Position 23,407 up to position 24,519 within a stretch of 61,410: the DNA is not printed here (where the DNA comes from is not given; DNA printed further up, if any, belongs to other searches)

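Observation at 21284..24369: Class III adenylate/guanylate cyclase translationally coupled to BcsA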

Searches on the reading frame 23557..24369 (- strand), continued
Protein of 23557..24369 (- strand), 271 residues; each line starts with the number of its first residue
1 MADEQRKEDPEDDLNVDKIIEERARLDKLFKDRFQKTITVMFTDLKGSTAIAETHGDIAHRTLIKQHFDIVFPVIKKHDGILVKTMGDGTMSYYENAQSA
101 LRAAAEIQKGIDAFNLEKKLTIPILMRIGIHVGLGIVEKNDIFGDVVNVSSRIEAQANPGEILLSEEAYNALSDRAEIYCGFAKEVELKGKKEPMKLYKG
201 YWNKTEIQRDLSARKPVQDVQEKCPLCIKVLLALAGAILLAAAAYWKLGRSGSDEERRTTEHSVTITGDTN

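Call 53: fold_search(model_id=the predicted structure, library=pdb)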
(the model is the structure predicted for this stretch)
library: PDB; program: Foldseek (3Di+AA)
matches with E <= 10: 971; with E <= 0.001: 219
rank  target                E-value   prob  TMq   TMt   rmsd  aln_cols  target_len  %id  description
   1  5d0e_A                1.4e-16  1.00  0.56  0.92   1.6       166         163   34  Crystal Structure of an adenylyl cyclase Ma1120-Cat in complex with GTP and calcium from Mycobacterium avium (released 2016-08-10)
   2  4wp8_B                1.6e-16  1.00  0.58  0.92   1.6       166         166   34  Crystal structure of Adenylyl cyclase Ma1120 from Mycobacterium Avium in complex with 2'5'-DD-3'-ATP and Manganese ion (released 2015-09-02)
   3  5d0e_B                4.0e-16  1.00  0.55  0.89   1.9       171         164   33  Crystal Structure of an adenylyl cyclase Ma1120-Cat in complex with GTP and calcium from Mycobacterium avium (released 2016-08-10)
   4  4wpa_A                5.0e-16  1.00  0.55  0.94   1.5       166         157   34  Crystal structure of Adenylyl cyclase Ma1120 from Mycobacterium Avium bound to Pyrophosphate and Calcium (released 2015-09-02)
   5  4wp8_A                5.0e-16  1.00  0.57  0.93   1.9       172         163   32  Crystal structure of Adenylyl cyclase Ma1120 from Mycobacterium Avium in complex with 2'5'-DD-3'-ATP and Manganese ion (released 2015-09-02)
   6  4wp9_B                8.6e-16  1.00  0.55  0.91   1.8       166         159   35  Crystal structure of Adenylyl cyclase MA1120 from Mycobacterium Avium bound to 2'5'-DD-3'-ATP, Calcium and Magnesium i (released 2015-09-02)
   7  5d15_A                1.1e-15  1.00  0.55  0.90   1.9       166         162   34  Crystal structure of an adenylyl cyclase Ma1120 from Mycobacterium avium in complex with ATP and calcium ion (released 2016-08-10)
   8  5d0g_A                1.2e-15  1.00  0.56  0.92   1.8       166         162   32  Crystal structure of triple mutant (KDA to EGY) of adenylyl cyclase Ma1120 from Mycobacterium avium in complex with GT (released 2016-08-10)
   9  4wpa_B                3.6e-15  1.00  0.55  0.92   1.8       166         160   34  Crystal structure of Adenylyl cyclase Ma1120 from Mycobacterium Avium bound to Pyrophosphate and Calcium (released 2015-09-02)
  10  4wp3_C                3.6e-15  1.00  0.53  0.76   7.7       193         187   32  Crystal Structure of Adenylyl cyclase from Mycobacterium avium Ma1120 wild type (released 2015-09-02)
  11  5d0h_B                4.3e-15  1.00  0.56  0.93   1.7       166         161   33  Crystal Structure of triple mutant (KDA to EGY) of an adenylyl cyclase Ma1120 from Mycobacterium avium in complex with (released 2016-08-10)
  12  4wp9_A                5.2e-15  1.00  0.56  0.90   2.0       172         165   32  Crystal structure of Adenylyl cyclase MA1120 from Mycobacterium Avium bound to 2'5'-DD-3'-ATP, Calcium and Magnesium i (released 2015-09-02)
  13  5d0h_A                5.8e-15  1.00  0.56  0.92   1.5       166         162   32  Crystal Structure of triple mutant (KDA to EGY) of an adenylyl cyclase Ma1120 from Mycobacterium avium in complex with (released 2016-08-10)
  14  5d0g_B                6.6e-15  1.00  0.55  0.94   1.3       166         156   32  Crystal structure of triple mutant (KDA to EGY) of adenylyl cyclase Ma1120 from Mycobacterium avium in complex with GT (released 2016-08-10)
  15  3r5g_B                6.6e-15  1.00  0.56  0.76   2.2       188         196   25  Crystal structure of the adenylyl cyclase CyaB from P. aeruginosa (released 2012-01-11)
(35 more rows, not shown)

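Call 75: search_protein_families(library=pfam, proteins=[L024:9645-11117:+, L047:9968-11437:+, L054:9974-11620:+, L055:9920-11659:+, L053:10001-11608:+, L041:9947-11263:+, L054:7790-9796:-], max_evalue=0.001)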
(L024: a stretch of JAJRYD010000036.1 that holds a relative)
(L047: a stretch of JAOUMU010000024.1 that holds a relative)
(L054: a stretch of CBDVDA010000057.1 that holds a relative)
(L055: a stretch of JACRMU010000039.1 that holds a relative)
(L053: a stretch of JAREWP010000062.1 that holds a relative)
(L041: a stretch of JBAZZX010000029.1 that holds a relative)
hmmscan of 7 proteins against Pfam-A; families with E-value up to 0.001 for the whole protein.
L024:9645-11117:+ (491 aa): 3 families
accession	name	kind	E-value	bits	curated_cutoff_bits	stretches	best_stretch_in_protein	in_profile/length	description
PF00498.31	FHA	-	1.4e-34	118.8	20.7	2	388-452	2-66/67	FHA domain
PF16697.10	Yop-YscD_cpl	-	3.7e-21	75.6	33.2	2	250-329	9-90/94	Inner membrane component of T3SS, cytoplasmic domain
PF00211.25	Guanylate_cyc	-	9.2e-21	74.7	21.9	1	39-198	7-177/183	Adenylate and Guanylate cyclase catalytic domain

L047:9968-11437:+ (490 aa): 3 families
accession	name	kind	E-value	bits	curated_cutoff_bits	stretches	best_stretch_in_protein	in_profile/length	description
PF00498.31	FHA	-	1.4e-37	128.4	20.7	2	267-329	2-67/67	FHA domain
PF16697.10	Yop-YscD_cpl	-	1.2e-26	93.2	33.2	2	375-460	1-88/94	Inner membrane component of T3SS, cytoplasmic domain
PF00211.25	Guanylate_cyc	-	1.8e-19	70.5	21.9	1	31-192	2-175/183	Adenylate and Guanylate cyclase catalytic domain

L054:9974-11620:+ (549 aa): 1 family
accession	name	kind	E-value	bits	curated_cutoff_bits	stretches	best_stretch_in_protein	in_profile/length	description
PF00211.25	Guanylate_cyc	-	4.6e-17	62.6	21.9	1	31-192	4-175/183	Adenylate and Guanylate cyclase catalytic domain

L055:9920-11659:+ (580 aa): 1 family
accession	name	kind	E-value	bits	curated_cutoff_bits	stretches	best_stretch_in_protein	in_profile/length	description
PF00211.25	Guanylate_cyc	-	2.5e-21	76.6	21.9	1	48-210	4-176/183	Adenylate and Guanylate cyclase catalytic domain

L053:10001-11608:+ (536 aa): 3 families
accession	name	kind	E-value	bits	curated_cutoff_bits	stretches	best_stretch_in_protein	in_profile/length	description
PF00211.25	Guanylate_cyc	-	2.1e-22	80.1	21.9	1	33-194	4-176/183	Adenylate and Guanylate cyclase catalytic domain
PF00498.31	FHA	-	7.3e-12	46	20.7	1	241-304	1-67/67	FHA domain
PF16697.10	Yop-YscD_cpl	-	4.4e-08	33.7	33.2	1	235-313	13-93/94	Inner membrane component of T3SS, cytoplasmic domain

L041:9947-11263:+ (439 aa): 1 family
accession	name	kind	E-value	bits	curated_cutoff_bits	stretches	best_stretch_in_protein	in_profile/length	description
PF00211.25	Guanylate_cyc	-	2.7e-21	76.4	21.9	1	37-200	4-177/183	Adenylate and Guanylate cyclase catalytic domain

L054:7790-9796:- (669 aa): 8 families
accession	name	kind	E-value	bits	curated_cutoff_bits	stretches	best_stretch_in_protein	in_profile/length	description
PF00437.27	T2SSE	-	1.1e-119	399.9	24.9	1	254-637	7-370/370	Type II/IV secretion system protein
PF05157.20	MshEN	-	1.7e-12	47.6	23.1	1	151-225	10-85/90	MshEN domain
PF25199.1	nSTAND_NTPase5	-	6e-05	23.3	34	1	387-432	39-85/145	Novel STAND NTPase 5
PF13604.12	AAA_30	-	0.00019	21.7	27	1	379-422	8-51/191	AAA domain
PF20720.3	nSTAND3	-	0.0005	20.2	27.2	0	388-426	16-54/155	Novel STAND NTPase 3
PF13173.12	AAA_14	-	0.00054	20.4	27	0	390-482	3-86/129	AAA domain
PF10415.14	FumaraseC_C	-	0.00086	20.1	32.5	0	27-53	24-50/54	Fumarase C C-terminus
PF13191.12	AAA_16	-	0.00087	20.3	32.6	0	380-417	15-52/167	AAA ATPase domain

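Call 76: search_protein_representatives(alignment_id=A1)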
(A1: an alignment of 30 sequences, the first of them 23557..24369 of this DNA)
Query: 30 sequences, 277 profile positions. Proteins with E-value up to 0.001 (for the whole library): 120299; up to 1e-10: 49137; up to 1e-30: 1264. The best 150 are listed.
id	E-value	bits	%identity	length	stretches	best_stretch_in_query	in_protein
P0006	2.9e-124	430.3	-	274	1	1-274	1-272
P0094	5.6e-115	399.8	-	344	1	3-274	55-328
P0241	8.7e-115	399.2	-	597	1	8-273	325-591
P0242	1.9e-111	388.2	-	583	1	9-275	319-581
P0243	1.4e-110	385.4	-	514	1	6-273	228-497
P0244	4.8e-109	380.4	-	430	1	8-275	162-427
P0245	3.2e-108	377.7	-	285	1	10-274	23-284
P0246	3.1e-105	367.9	-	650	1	7-274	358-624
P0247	6.0e-102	357.1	-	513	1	6-228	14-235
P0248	1.2e-101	356.1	-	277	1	1-270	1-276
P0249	2.2e-101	355.2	-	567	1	9-269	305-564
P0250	2.8e-98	345.1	-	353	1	3-233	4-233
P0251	1.2e-97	343.0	-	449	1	4-226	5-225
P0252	5.1e-97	340.9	-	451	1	7-233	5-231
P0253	2.2e-95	335.5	-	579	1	11-273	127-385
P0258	5.9e-91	321.1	-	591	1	14-270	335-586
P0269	7.6e-80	284.6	-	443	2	7-266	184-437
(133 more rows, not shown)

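Call 77: search_protein_families(library=pfam, proteins=[P0241, P0242, P0243, P0244, P0246, P0249, P0258, P0253, P0269], max_evalue=0.001)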
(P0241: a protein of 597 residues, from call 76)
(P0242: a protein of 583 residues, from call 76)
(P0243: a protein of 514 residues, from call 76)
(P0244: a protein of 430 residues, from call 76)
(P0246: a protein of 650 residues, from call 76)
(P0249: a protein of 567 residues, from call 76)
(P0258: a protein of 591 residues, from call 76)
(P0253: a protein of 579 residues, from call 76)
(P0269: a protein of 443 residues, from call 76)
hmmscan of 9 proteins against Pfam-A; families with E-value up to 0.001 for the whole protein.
P0241 (597 aa): 7 families
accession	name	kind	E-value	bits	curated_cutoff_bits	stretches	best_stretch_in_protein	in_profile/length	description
PF00069.31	Pkinase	-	2.9e-58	197.8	31.7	1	10-261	1-253/263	Protein kinase domain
PF07714.23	PK_Tyr_Ser-Thr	-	2e-36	126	23.1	1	12-260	3-249/258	Protein tyrosine and serine/threonine kinase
PF00211.25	Guanylate_cyc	-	3.8e-20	72.7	21.9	1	352-510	6-175/183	Adenylate and Guanylate cyclase catalytic domain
PF03109.22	ABC1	-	2.2e-06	27.5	22.9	1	87-166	143-221/244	ABC1 atypical kinase-like domain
PF01636.29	APH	-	0.00011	22.5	23.2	0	122-151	158-188/239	Phosphotransferase enzyme family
PF14531.12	Kinase-like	-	0.00015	21.6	25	1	122-161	155-195/289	Kinase-like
PF17667.7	Pkinase_fungal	-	0.00018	20.8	24.1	1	115-195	289-375/387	Fungal protein kinase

P0242 (583 aa): 6 families
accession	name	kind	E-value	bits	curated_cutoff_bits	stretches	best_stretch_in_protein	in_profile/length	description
PF00069.31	Pkinase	-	2.4e-59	201.3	31.7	1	46-292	1-253/263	Protein kinase domain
PF07714.23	PK_Tyr_Ser-Thr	-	3.6e-40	138.4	23.1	1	47-292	2-250/258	Protein tyrosine and serine/threonine kinase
PF00211.25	Guanylate_cyc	-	3.5e-22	79.3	21.9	1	347-503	8-175/183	Adenylate and Guanylate cyclase catalytic domain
PF14531.12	Kinase-like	-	1.3e-06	28.4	25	1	136-286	137-285/289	Kinase-like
PF01636.29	APH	-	3.3e-06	27.5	23.2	0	85-164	34-111/239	Phosphotransferase enzyme family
PF03109.22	ABC1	-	3.5e-06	26.8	22.9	1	75-197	98-220/244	ABC1 atypical kinase-like domain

P0243 (514 aa): 1 family
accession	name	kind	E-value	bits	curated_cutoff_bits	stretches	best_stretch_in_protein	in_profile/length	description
PF00211.25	Guanylate_cyc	-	2.8e-18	66.6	21.9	1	257-417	6-176/183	Adenylate and Guanylate cyclase catalytic domain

P0244 (430 aa): 3 families
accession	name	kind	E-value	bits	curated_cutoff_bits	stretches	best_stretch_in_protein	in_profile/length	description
PF00211.25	Guanylate_cyc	-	6.3e-20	72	21.9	1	190-347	7-175/183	Adenylate and Guanylate cyclase catalytic domain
PF00069.31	Pkinase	-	3e-13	50.2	31.7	1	7-101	151-253/263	Protein kinase domain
PF07714.23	PK_Tyr_Ser-Thr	-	8.5e-05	22.4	23.1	1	15-100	166-249/258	Protein tyrosine and serine/threonine kinase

P0246 (650 aa): 5 families
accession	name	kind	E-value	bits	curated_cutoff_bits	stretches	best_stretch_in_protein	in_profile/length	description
PF00069.31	Pkinase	-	2.7e-48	165.1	31.7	1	4-238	18-253/263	Protein kinase domain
PF07714.23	PK_Tyr_Ser-Thr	-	3.9e-38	131.7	23.1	1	13-238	31-250/258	Protein tyrosine and serine/threonine kinase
PF00211.25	Guanylate_cyc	-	6.8e-22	78.4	21.9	1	388-544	8-175/183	Adenylate and Guanylate cyclase catalytic domain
PF03109.22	ABC1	-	3.4e-05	23.5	22.9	1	61-137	140-215/244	ABC1 atypical kinase-like domain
PF01636.29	APH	-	0.00016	22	23.2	0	100-142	160-203/239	Phosphotransferase enzyme family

P0249 (567 aa): 5 families
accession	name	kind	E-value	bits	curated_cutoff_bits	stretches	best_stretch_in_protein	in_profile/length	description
PF00069.31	Pkinase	-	1e-52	179.6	31.7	1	9-259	1-253/263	Protein kinase domain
PF07714.23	PK_Tyr_Ser-Thr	-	5.6e-37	127.9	23.1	1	10-258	2-249/258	Protein tyrosine and serine/threonine kinase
PF00211.25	Guanylate_cyc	-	9e-22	78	21.9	1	330-489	5-175/183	Adenylate and Guanylate cyclase catalytic domain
PF03109.22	ABC1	-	8.8e-07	28.7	22.9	1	82-155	141-214/244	ABC1 atypical kinase-like domain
PF01636.29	APH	-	0.00029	21.1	23.2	0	13-110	3-97/239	Phosphotransferase enzyme family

P0258 (591 aa): 5 families
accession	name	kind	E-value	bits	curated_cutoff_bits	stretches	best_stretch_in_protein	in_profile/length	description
PF00069.31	Pkinase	-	1.2e-31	110.5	31.7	1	19-237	1-198/263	Protein kinase domain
PF00211.25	Guanylate_cyc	-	8.8e-18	65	21.9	1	358-513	8-174/183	Adenylate and Guanylate cyclase catalytic domain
PF07714.23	PK_Tyr_Ser-Thr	-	5.7e-12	45.9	23.1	1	79-239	45-208/258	Protein tyrosine and serine/threonine kinase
PF01636.29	APH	-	6e-07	29.9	23.2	1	152-183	166-198/239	Phosphotransferase enzyme family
PF03109.22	ABC1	-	1.5e-05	24.7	22.9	1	105-197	138-229/244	ABC1 atypical kinase-like domain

P0253 (579 aa): 1 family
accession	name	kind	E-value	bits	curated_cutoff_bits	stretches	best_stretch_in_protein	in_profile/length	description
PF00211.25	Guanylate_cyc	-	2.7e-21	76.4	21.9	1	153-314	8-179/183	Adenylate and Guanylate cyclase catalytic domain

P0269 (443 aa): 1 family
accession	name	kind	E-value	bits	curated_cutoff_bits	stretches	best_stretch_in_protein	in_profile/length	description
PF00211.25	Guanylate_cyc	-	5.8e-25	88.4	21.9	2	12-169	10-177/183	Adenylate and Guanylate cyclase catalytic domain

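Call 78: find_encoding_contigs(protein=P0241, flank=10000, max_places=2)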
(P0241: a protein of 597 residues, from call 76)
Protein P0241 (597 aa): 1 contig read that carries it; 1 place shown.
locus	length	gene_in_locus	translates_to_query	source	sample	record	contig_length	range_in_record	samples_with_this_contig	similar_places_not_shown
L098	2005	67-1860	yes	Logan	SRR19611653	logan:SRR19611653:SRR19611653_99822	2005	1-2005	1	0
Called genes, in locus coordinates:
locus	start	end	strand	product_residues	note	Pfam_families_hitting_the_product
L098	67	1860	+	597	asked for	PF00069:Pkinase, PF07714:PK_Tyr_Ser-Thr, PF03109:ABC1 (weak), PF00211:Guanylate_cyc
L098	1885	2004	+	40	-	?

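Call 79: list_cluster_members(proteins=[P0242, P0243, P0246, P0249, P0258, P0253, P0269, P0244])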
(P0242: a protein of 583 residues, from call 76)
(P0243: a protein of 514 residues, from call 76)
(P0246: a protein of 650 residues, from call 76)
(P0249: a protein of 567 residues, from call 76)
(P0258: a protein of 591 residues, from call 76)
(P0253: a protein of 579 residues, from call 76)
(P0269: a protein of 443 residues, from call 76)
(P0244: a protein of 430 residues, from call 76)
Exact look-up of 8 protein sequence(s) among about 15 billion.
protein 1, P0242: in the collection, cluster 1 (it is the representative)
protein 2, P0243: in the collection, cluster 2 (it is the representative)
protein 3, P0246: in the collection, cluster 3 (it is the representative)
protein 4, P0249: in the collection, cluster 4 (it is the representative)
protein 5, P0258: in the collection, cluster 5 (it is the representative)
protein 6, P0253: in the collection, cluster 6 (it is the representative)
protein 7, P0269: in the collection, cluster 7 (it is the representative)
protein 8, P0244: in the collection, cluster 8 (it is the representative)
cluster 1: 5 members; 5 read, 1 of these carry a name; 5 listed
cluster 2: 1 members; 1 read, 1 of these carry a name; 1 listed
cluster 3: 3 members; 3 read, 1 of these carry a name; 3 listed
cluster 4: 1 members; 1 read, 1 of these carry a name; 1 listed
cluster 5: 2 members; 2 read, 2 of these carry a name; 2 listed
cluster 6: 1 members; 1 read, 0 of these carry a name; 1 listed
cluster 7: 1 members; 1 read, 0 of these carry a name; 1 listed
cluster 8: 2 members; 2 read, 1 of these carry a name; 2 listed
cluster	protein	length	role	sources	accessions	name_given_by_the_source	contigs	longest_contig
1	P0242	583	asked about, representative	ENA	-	-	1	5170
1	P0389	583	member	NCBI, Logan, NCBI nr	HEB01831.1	MAG TPA: hypothetical protein ENI12_01210 [Nitrospirae bacterium] | hypothetical protein [Nitrospirota bacterium]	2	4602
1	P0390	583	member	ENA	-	-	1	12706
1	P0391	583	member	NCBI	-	-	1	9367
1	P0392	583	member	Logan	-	-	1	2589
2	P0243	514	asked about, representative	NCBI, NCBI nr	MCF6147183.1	MAG: adenylate/guanylate cyclase domain-containing protein [Candidatus Kuenenia sp.] | adenylate/guanylate cyclase domain-containing protein [Candidatus Kuenenia hertensis]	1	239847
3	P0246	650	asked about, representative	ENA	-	-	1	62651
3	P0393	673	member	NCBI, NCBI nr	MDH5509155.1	MAG: protein kinase [Nitrospinota bacterium] | protein kinase [Nitrospinota bacterium]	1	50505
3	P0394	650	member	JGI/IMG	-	-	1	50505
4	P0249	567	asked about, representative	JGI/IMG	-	class 3 adenylate cyclase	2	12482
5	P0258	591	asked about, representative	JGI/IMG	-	serine/threonine protein kinase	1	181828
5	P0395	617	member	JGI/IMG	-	serine/threonine protein kinase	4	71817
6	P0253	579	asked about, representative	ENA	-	-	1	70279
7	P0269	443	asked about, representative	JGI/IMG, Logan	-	-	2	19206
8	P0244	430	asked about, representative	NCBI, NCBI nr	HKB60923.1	MAG TPA: adenylate/guanylate cyclase domain-containing protein, partial [Gallionellaceae ... | adenylate/guanylate cyclase domain-containing protein [Gallionellaceae bacterium]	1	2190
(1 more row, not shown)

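Call 82: find_encoding_contigs(protein=P0258, flank=10000, max_places=1)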
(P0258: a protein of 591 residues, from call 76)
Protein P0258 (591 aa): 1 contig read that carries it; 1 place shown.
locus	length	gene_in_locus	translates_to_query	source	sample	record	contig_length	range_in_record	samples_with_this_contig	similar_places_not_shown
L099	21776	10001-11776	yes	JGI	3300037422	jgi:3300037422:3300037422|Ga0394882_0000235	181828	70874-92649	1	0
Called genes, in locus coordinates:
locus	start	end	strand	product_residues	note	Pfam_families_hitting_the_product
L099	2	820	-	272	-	PF11227:DUF3025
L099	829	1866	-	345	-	PF01979:Amidohydro_1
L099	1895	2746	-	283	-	PF00590:TP_methylase, PF23016:RsmI_C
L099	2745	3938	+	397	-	PF04348:LppC, PF13458:Peripla_BP_6 (weak)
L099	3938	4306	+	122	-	PF02021:UPF0102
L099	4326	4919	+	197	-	PF13580:SIS_2, PF01380:SIS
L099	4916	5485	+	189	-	PF04972:BON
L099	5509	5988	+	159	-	PF01467:CTP_transf_like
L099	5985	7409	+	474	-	PF01565:FAD_binding_4, PF02913:FAD-oxidase_C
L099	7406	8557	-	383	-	PF04107:GCS2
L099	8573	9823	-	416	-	PF00999:Na_H_Exchanger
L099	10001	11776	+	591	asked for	PF00069:Pkinase, PF03109:ABC1 (faint), PF01636:APH (faint), PF07714:PK_Tyr_Ser-Thr, PF00211:Guanylate_cyc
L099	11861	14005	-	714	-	PF03170:CBM_BcsB_1st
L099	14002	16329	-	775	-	PF13506:Glyco_transf_21, PF00535:Glycos_transf_2, PF13641:Glyco_tranf_2_3, PF13632:Glyco_trans_2_3, PF03552:Cellulose_synt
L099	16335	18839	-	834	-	PF14559:TPR_19 (faint), PF05420:BCSC_C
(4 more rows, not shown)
